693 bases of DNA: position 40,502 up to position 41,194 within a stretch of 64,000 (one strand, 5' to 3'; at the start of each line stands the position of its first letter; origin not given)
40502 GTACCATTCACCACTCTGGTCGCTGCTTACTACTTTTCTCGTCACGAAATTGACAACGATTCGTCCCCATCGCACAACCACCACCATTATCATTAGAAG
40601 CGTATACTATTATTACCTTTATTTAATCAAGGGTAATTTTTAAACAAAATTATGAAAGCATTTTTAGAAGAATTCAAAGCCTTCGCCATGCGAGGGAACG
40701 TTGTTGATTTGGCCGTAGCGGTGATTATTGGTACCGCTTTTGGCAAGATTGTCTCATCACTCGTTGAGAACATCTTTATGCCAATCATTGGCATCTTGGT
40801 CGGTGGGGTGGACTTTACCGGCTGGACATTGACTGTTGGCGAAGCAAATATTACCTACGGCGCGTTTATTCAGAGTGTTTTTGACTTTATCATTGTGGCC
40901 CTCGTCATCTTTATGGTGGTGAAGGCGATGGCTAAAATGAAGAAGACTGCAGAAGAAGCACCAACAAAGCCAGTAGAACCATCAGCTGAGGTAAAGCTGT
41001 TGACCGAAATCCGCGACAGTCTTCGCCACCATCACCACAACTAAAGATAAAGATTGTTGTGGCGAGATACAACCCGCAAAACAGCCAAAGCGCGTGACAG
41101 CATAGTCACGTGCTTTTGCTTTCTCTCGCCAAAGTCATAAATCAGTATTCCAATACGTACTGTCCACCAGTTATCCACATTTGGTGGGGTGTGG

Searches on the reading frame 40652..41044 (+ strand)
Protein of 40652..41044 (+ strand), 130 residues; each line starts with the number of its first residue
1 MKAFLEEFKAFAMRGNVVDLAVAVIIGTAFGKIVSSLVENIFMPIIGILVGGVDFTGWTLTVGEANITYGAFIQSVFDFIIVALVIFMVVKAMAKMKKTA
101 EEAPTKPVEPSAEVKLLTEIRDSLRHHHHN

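Call 86: search_protein_families(library=pfam, proteins=[window:40652-41044:+], max_evalue=0.001)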
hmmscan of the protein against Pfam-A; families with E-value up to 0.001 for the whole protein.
window:40652-41044:+ (130 aa): 1 family
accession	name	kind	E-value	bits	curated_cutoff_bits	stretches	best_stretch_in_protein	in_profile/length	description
PF01741.23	MscL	-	1.7e-43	148.3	27.4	1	4-124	1-122/123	Large-conductance mechanosensitive channel, MscL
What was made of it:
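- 40652..41044 (+): mscL, the conserved upstream neighbour. It is not part of the operon and marks the 5' limit of the regulatory gap. Pfam MscL E 1.7e-43 (call 86).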
